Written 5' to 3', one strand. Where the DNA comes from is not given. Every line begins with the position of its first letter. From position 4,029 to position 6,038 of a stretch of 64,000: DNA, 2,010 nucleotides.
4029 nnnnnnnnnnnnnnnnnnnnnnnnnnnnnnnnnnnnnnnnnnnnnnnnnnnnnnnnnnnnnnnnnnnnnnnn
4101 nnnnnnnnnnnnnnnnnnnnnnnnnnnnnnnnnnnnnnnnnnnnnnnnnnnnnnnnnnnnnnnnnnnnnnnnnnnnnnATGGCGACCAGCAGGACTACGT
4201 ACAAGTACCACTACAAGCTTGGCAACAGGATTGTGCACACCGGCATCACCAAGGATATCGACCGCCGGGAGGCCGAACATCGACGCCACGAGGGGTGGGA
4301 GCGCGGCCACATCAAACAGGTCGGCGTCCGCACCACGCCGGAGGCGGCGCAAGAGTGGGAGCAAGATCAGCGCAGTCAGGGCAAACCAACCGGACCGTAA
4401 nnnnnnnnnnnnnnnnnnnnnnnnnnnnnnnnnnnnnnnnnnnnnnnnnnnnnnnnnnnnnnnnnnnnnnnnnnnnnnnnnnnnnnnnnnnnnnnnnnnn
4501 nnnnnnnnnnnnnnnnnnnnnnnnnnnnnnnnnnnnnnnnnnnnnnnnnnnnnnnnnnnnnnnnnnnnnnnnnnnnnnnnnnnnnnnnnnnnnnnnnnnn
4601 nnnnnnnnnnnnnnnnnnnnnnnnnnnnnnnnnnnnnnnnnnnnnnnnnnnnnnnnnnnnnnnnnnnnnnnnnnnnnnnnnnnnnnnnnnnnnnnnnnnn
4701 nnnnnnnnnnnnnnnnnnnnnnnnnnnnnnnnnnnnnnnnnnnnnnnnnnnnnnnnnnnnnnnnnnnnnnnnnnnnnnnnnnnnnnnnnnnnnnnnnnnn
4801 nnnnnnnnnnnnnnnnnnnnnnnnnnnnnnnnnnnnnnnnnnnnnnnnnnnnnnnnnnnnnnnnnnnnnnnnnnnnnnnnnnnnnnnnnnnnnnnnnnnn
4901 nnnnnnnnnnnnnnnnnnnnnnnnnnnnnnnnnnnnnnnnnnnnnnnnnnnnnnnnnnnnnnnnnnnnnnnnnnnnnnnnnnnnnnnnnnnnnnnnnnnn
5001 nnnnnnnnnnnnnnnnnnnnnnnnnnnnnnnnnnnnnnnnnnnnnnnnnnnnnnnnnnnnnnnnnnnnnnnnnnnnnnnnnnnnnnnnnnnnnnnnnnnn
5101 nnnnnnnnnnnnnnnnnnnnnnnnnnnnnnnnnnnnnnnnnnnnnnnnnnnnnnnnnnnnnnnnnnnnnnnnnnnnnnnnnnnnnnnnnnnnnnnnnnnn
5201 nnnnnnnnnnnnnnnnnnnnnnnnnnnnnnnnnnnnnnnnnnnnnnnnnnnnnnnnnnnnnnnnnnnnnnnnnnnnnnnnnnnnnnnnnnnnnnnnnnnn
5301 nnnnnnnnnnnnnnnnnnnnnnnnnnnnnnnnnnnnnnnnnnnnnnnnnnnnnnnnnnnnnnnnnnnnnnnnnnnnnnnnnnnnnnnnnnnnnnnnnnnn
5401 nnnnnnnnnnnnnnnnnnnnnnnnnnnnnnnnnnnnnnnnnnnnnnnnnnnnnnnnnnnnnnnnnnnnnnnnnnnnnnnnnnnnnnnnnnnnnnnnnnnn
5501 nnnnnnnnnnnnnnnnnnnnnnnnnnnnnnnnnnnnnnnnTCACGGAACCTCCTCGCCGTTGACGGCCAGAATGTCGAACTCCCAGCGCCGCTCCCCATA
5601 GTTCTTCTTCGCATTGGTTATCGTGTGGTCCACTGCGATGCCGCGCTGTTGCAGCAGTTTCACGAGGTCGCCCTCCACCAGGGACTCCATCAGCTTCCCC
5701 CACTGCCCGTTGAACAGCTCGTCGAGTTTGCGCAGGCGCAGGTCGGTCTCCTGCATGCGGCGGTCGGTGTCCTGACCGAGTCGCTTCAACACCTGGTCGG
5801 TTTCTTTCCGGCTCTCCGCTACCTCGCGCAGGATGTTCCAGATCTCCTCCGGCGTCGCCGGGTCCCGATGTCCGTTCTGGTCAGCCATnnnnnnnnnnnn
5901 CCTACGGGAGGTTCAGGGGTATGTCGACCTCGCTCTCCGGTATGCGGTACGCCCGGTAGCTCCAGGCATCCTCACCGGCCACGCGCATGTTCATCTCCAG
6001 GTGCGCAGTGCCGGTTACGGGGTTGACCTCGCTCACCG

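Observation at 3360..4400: Low-GC two-gene cassette (164-aa unknown + 73-aa GIY-YIG-like) next to the recombinase array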

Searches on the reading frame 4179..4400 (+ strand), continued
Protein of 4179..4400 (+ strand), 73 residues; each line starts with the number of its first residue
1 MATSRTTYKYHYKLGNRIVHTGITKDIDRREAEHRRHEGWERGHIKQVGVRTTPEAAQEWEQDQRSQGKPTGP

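Call 72: search_protein_families(library=pfam, proteins=[L054:3386-4954:+, L034:3144-4961:+, L038:3755-4981:+, L045:3890-4990:+, L044:3477-4955:+, L083:3590-4987:+, L085:3613-4956:+, L103:3606-4997:+, L027:4249-4998:+, L036:4425-4958:+], max_evalue=0.001)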
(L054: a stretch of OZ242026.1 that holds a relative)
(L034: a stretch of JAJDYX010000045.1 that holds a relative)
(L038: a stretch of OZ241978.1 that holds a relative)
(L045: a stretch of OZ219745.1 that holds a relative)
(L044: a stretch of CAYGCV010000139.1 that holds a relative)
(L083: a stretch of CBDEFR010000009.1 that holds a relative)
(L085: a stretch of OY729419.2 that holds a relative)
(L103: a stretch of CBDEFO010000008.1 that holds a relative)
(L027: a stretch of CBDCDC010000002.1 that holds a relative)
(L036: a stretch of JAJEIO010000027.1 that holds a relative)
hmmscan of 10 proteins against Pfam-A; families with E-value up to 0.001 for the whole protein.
L054:3386-4954:+ (522 aa): 5 families
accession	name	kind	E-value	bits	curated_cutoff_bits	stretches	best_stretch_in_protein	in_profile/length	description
PF13175.12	AAA_15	-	2e-15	57.7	32.1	1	208-281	299-372/374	AAA ATPase domain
PF13304.12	AAA_21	-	2.3e-12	48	27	1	223-284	242-304/304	AAA domain, putative AbiEii toxin, Type IV TA system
PF02463.25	SMC_N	-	1.3e-06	28.4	40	0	154-297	121-216/220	RecF/RecN/SMC N terminal domain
PF13476.12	AAA_23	-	3.1e-05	25.1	27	1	27-112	2-86/201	AAA domain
PF11398.14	DUF2813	-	0.00063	19.7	21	0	23-67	2-45/372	Protein of unknown function (DUF2813)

L034:3144-4961:+ (605 aa): 6 families
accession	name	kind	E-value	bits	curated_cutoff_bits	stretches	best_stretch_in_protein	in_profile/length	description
PF13304.12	AAA_21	-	4.3e-15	57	27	1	311-385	233-303/304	AAA domain, putative AbiEii toxin, Type IV TA system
PF13175.12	AAA_15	-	1.5e-12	48.3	32.1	2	289-381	291-370/374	AAA ATPase domain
PF02463.25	SMC_N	-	1e-08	35.3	40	1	22-402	24-217/220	RecF/RecN/SMC N terminal domain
PF00005.33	ABC_tran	-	1.5e-05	26.1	25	0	25-116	14-96/137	ABC transporter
PF00004.35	AAA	-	2.9e-05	25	21.2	0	320-385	43-114/131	ATPase family associated with various cellular activities (AAA)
PF11398.14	DUF2813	-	0.00036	20.5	21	0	322-413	266-353/372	Protein of unknown function (DUF2813)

L038:3755-4981:+ (408 aa): 4 families
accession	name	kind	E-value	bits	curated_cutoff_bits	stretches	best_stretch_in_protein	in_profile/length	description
PF00903.31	Glyoxalase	-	2.5e-17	63.8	20.6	2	265-391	2-121/121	Glyoxalase/Bleomycin resistance protein/Dioxygenase superfamily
PF22677.2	Ble-like_N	-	2.3e-08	34.1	24.5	1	108-135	4-32/41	Bleomycin resistance protein-like N-terminal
PF13669.12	Glyoxalase_4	-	0.00027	21.6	27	0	107-175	1-81/109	Glyoxalase/Bleomycin resistance protein/Dioxygenase superfamily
PF18029.7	Glyoxalase_6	-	0.00069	20.7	23.6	0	109-175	2-71/106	Glyoxalase-like domain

L045:3890-4990:+ (366 aa): 4 families
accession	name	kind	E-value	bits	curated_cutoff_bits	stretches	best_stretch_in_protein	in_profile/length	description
PF00903.31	Glyoxalase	-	1.2e-20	74.5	20.6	2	65-186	3-117/121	Glyoxalase/Bleomycin resistance protein/Dioxygenase superfamily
PF22677.2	Ble-like_N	-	9.9e-07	28.9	24.5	0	66-93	4-32/41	Bleomycin resistance protein-like N-terminal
PF13669.12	Glyoxalase_4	-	6.7e-06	26.8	27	0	65-134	1-82/109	Glyoxalase/Bleomycin resistance protein/Dioxygenase superfamily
PF18029.7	Glyoxalase_6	-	0.00011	23.2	23.6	0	67-133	2-71/106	Glyoxalase-like domain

L044:3477-4955:+ (492 aa): 2 families
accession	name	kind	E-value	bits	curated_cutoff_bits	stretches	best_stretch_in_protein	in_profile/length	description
PF00939.25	Na_sulph_symp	-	2.7e-54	185.4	27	1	18-483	5-462/472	Sodium:sulfate symporter transmembrane region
PF03600.22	CitMHS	-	7.5e-44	150.6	31.9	2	64-439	2-335/336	Citrate transporter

L083:3590-4987:+ (465 aa): 0 families

L085:3613-4956:+ (447 aa): 1 family
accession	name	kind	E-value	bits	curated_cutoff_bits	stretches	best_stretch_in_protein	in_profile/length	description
PF00268.27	Ribonuc_red_sm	-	3.7e-89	299.3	33.6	1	127-414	2-281/281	Ribonucleotide reductase, small chain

L103:3606-4997:+ (463 aa): 1 family
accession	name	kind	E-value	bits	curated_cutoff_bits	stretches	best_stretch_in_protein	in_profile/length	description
PF00899.27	ThiF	-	3.5e-37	128.2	28.1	1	170-377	2-191/238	ThiF family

L027:4249-4998:+ (249 aa): 1 family
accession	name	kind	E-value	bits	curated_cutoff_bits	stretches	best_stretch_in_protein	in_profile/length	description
PF01878.24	EVE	-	9.4e-49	165.6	23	1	91-240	1-145/145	EVE domain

L036:4425-4958:+ (177 aa): 1 family
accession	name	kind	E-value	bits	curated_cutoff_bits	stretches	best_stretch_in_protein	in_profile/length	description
PF01878.24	EVE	-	3e-51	173.7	23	1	22-171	1-145/145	EVE domain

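Call 73: search_protein_families(library=padloc, alignment_id=A4, max_evalue=0.00001)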
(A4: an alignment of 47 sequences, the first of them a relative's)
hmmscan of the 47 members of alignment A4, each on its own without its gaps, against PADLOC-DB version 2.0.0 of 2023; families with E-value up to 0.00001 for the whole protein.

A. member 1, L025:3732-4937:+ (401 aa): 0 families

B. families by the number of members that match (of 47 scanned): 304 families (the first 25 are shown)
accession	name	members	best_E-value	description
PDLC04135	mad3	4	1.7e-54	mads_3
PDLC02914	ATPase-Toprim_I-B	4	4.3e-23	-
PDLC02980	AriA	4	4.7e-18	-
PDLC02335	AbiLi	4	2.3e-12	AbiLi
PDLC04140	mad8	3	7.7e-20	mads_8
PDLC00271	PtuA1|PtuA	3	1.1e-19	AAA ATPase domain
PDLC00289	PtuA1|PtuA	3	9.7e-17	AAA ATPase domain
PDLC00305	PtuA1|PtuA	3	1.9e-16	AAA ATPase domain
PDLC04179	HEC-01A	3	4.3e-16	-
PDLC02981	AriAB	3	7.8e-16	-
PDLC04235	PDC-M01A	3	1e-14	-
PDLC00290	PtuA1|PtuA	3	2.6e-14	AAA ATPase domain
PDLC04244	PDC-M01A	3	5.5e-14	-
PDLC04175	HEC-01A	3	8.1e-14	-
PDLC04178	HEC-01A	3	9.6e-14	-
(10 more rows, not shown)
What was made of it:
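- On Known anti-phage defence systems (PADLOC-DB v2.0.0): PtuA/AriA/AbiLi-like ATPases lie upstream of ORF-B in about 4 of 47 loci (call 73).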

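Call 81: search_protein_families(library=phrogs, alignment_id=A2, max_evalue=0.01)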
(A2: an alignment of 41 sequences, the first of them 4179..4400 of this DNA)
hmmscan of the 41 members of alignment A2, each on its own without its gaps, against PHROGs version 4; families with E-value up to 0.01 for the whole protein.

A. member 1, window:4179-4400:+ (73 aa): 0 families

B. families by the number of members that match (of 41 scanned): 1 family
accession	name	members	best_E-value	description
phrog_10620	-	1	0.0077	-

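Call 83: search_dna_similar(query=window:4179-4400:+, collection=phages, mode=protein, max_evalue=0.001, max_rows=10)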
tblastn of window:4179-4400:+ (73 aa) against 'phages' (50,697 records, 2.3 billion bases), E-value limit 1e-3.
No match.

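Call 84: search_dna_similar(query=window:4179-4400:+, collection=plasmids, mode=protein, max_evalue=0.001, max_rows=10)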
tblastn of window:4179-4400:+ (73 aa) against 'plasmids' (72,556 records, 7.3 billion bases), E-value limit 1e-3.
No match.

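Call 89: search_protein_families(library=pfam, proteins=[L031:5242-5670:+], max_evalue=0.1)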
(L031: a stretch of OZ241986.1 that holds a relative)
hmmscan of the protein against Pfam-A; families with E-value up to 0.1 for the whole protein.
L031:5242-5670:+ (142 aa): 1 family
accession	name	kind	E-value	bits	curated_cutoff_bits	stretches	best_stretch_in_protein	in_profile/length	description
PF13657.11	Couple_hipA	-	1.1e-06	29.4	22.5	1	34-124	3-92/99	HipA N-terminal domain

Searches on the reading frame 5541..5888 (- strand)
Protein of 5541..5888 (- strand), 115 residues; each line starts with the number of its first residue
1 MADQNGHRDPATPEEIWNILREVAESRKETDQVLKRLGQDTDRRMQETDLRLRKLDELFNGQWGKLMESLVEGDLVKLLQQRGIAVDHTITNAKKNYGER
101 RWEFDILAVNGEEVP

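Call 4: search_protein_families(library=pfam, proteins=[window:5541-5888:-], max_evalue=1)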
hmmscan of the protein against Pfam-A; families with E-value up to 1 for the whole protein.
window:5541-5888:- (115 aa): 1 family
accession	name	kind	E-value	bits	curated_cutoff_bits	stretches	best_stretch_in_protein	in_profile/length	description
PF24654.2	CEP76_N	-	0.11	13.3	27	0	55-84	23-52/60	CEP76 N-terminal domain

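Call 5: search_protein_families(library=padloc, proteins=[window:5541-5888:-], max_evalue=1)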
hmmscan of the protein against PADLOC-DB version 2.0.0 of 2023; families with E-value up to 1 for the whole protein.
window:5541-5888:- (115 aa): 3 families
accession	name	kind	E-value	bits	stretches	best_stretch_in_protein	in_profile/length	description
PDLC01885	CARF4--CARF_PDDEXK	-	1.6e-06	25.7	1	12-111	231-320/405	-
PDLC01512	Csx1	-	0.00038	17.7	1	14-111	211-301/382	CAS-III; associated_signaling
PDLC01892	CARF4--CARF_PDDEXK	-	0.011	13.1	1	22-111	225-312/410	-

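Call 6: search_protein_families(library=ncbifam, proteins=[window:5541-5888:-], max_evalue=1)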
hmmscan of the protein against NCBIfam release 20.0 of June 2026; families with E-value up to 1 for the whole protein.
window:5541-5888:- (115 aa): 1 family
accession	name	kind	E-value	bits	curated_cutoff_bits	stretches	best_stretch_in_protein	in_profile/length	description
NF007639.2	PRK10306.1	equivalog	0.2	11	300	1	45-108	43-105/214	metal-binding protein ZinT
